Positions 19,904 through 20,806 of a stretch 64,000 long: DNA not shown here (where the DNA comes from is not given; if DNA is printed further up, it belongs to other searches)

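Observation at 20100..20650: Periplasmic c-type heme motif in a two-component sensor kinase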

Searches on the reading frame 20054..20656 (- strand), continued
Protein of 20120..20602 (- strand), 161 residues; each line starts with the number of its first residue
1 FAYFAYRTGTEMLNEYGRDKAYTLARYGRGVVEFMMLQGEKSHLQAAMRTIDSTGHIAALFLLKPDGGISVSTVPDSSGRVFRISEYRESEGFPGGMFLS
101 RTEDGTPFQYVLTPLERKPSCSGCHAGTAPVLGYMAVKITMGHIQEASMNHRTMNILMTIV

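Call 43: find_encoding_contigs(protein=P0023, flank=10000, max_places=1)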
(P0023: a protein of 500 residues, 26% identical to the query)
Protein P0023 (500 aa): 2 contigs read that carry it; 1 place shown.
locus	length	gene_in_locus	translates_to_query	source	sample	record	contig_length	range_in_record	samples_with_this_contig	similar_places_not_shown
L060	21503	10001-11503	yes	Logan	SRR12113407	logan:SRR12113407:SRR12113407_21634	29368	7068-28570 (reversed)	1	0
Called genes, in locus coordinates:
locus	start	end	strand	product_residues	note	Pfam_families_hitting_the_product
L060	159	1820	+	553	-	PF02563:Poly_export, PF10531:SLBB, PF22461:SLBB_2, PF10531:SLBB, PF22461:SLBB_2, PF10531:SLBB (weak)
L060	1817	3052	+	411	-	PF02706:Wzz (weak), PF13807:GNVR (weak)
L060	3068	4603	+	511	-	-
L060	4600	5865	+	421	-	PF01943:Polysacc_synt, PF13440:Polysacc_synt_3, PF03023:MurJ (weak), PF01554:MatE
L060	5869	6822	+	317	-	PF00535:Glycos_transf_2, PF13641:Glyco_tranf_2_3, PF13632:Glyco_trans_2_3 (weak)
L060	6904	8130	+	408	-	PF13692:Glyco_trans_1_4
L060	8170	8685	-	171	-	PF04608:PgpA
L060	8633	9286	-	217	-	PF01066:CDP-OH_P_transf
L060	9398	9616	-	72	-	PF00313:CSD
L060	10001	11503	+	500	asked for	PF00512:HisKA, PF02518:HATPase_c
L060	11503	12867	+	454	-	PF00072:Response_reg, PF00158:Sigma54_activat, PF01078:Mg_chelatase (faint), PF14532:Sigma54_activ_2, PF07728:AAA_5, PF25601:AAA_lid_14, PF02954:HTH_8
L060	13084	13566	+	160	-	PF00072:Response_reg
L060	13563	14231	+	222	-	PF14522:Cytochrome_C7 (faint), PF09699:Paired_CXXCH_1 (faint)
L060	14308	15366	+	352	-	PF01436:NHL (faint), PF08450:SGL (faint), PF17170:DUF5128 (weak)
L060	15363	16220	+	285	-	PF03781:FGE-sulfatase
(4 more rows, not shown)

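Call 44: find_encoding_contigs(protein=P0031, flank=10000, max_places=1)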
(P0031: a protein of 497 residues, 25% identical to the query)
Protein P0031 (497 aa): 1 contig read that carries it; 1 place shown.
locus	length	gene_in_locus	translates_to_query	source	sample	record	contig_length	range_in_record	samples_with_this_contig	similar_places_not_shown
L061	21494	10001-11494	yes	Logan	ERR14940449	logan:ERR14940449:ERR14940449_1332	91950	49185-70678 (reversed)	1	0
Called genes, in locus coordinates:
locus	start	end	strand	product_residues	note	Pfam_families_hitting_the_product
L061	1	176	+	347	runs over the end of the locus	-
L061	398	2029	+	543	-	-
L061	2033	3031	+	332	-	PF08450:SGL (faint), PF01731:Arylesterase (faint), PF25021:TEN_NHL (faint), PF01436:NHL (faint), PF17170:DUF5128 (faint)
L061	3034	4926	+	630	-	PF09699:Paired_CXXCH_1 (faint), PF14537:Cytochrom_c3_2 (faint)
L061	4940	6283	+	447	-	PF05140:ResB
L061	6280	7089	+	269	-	PF01578:Cytochrom_C_asm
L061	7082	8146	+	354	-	PF08450:SGL (faint), PF01436:NHL (faint)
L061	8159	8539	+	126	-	-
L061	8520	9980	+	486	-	PF02310:B12-binding, PF04055:Radical_SAM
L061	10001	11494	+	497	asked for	PF00512:HisKA, PF02518:HATPase_c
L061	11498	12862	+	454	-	PF00004:AAA (faint), PF00072:Response_reg, PF07724:AAA_2 (faint), PF00158:Sigma54_activat, PF14532:Sigma54_activ_2, PF07728:AAA_5, PF25601:AAA_lid_14, PF02954:HTH_8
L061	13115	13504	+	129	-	PF00072:Response_reg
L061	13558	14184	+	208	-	PF14522:Cytochrome_C7 (faint), PF22113:Mtrc-MtrF_II-IV_dom (faint), PF09699:Paired_CXXCH_1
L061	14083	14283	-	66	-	-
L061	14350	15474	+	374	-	PF01436:NHL (faint)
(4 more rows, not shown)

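Call 57: find_encoding_contigs(protein=P0046, flank=8000, max_places=1)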
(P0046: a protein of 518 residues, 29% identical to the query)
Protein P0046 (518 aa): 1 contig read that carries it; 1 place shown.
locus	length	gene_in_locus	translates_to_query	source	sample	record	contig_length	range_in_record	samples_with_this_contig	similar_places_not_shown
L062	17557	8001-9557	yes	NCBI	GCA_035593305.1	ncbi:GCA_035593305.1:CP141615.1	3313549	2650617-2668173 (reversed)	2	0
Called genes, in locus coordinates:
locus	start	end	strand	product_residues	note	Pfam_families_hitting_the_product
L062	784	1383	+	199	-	PF06782:UPF0236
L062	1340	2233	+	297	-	PF06782:UPF0236 (weak)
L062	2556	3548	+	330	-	PF12840:HTH_20 (weak), PF19187:HTH_PafC (faint), PF13280:WYL (weak), PF25583:WCX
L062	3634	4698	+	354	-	PF13593:SBF_like, PF01758:SBF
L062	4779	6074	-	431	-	PF06808:DctM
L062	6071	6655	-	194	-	PF04290:DctQ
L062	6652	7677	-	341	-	PF03480:DctP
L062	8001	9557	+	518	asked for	PF00672:HAMP, PF07730:HisKA_3, PF13581:HATPase_c_2 (weak), PF02518:HATPase_c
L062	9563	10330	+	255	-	PF00072:Response_reg, PF00196:GerE, PF04545:Sigma70_r4 (weak), PF08281:Sigma70_r4_2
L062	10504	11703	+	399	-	PF02613:Nitrate_red_del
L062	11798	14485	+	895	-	PF04879:Molybdop_Fe4S4 (weak), PF00384:Molybdopterin, PF01568:Molydop_binding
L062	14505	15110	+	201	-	PF12838:Fer4_7, PF13237:Fer4_10, PF13247:Fer4_11, PF00037:Fer4, PF12797:Fer4_2 (weak), PF12837:Fer4_6 (weak), PF13237:Fer4_10 (weak), PF13247:Fer4_11, +6 more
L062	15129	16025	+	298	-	PF03916:NrfD, PF14589:NrfD_2 (weak)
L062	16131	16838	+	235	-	PF00037:Fer4 (faint), PF12837:Fer4_6 (faint), PF13187:Fer4_9 (faint), PF12838:Fer4_7 (weak), PF13484:Fer4_16 (faint), PF02662:FlpD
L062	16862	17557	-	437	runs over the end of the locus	PF00872:Transposase_mut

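Call 58: find_encoding_contigs(protein=P0034, flank=8000, max_places=1)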
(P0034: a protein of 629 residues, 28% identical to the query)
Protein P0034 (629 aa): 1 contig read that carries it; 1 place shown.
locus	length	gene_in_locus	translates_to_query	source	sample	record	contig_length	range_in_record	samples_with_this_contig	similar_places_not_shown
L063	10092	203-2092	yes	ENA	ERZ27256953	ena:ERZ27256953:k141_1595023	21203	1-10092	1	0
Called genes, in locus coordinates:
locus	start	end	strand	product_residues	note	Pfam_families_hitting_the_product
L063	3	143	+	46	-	?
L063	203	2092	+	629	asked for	PF00672:HAMP, PF00512:HisKA, PF02518:HATPase_c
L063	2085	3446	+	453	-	PF00072:Response_reg, PF00158:Sigma54_activat, PF14532:Sigma54_activ_2, PF00004:AAA (weak), PF07724:AAA_2 (weak), PF07728:AAA_5, PF25601:AAA_lid_14, PF02954:HTH_8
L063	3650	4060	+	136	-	-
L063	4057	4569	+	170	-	PF02085:Cytochrom_CIII (faint), PF14537:Cytochrom_c3_2 (faint), PF14522:Cytochrome_C7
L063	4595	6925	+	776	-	PF04879:Molybdop_Fe4S4, PF00384:Molybdopterin, PF01568:Molydop_binding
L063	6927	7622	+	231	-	PF00037:Fer4 (faint), PF12797:Fer4_2 (weak), PF12837:Fer4_6 (faint), PF13187:Fer4_9 (faint), PF12838:Fer4_7, PF13183:Fer4_8 (faint), PF13237:Fer4_10 (weak), PF13247:Fer4_11, +1 more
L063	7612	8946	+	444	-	PF03916:NrfD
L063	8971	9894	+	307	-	PF00034:Cytochrom_C, PF13442:Cytochrome_CBB3, PF00034:Cytochrom_C, PF13442:Cytochrome_CBB3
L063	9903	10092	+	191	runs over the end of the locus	PF14522:Cytochrome_C7 (faint), PF22113:Mtrc-MtrF_II-IV_dom (faint), PF13435:Cytochrome_C554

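Call 59: find_encoding_contigs(protein=P0047, flank=8000, max_places=1)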
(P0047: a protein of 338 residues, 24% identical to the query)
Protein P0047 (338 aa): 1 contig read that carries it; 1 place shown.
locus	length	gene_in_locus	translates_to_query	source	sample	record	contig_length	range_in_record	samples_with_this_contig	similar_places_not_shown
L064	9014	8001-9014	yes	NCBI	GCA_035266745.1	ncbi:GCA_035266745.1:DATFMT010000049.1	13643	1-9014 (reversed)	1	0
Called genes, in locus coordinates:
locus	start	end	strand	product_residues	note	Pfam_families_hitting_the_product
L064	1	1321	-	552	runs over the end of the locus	PF01368:DHH, PF02272:DHHA1, PF17768:RecJ_OB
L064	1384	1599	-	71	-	-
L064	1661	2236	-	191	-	PF23914:TPR_CcmH_CycH, PF21033:RMD1-3 (faint), PF12895:ANAPC3 (faint), PF14559:TPR_19 (weak), PF00515:TPR_1 (weak), PF07719:TPR_2 (weak), PF13414:TPR_11, PF13432:TPR_16 (weak), +7 more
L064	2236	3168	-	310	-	PF07549:Sec_GG (weak), PF02355:SecD_SecF_C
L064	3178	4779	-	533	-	PF21760:SecD_1st, PF22599:SecDF_P1_head, PF00873:ACR_tran, PF02355:SecD_SecF_C, PF03176:MMPL (weak)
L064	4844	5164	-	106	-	PF02699:YajC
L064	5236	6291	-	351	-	PF01702:TGT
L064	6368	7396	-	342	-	PF02547:Queuosine_synth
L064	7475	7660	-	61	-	PF09838:DUF2065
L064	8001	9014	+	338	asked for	PF21563:Mcp40H-20_sensor, PF00672:HAMP (faint)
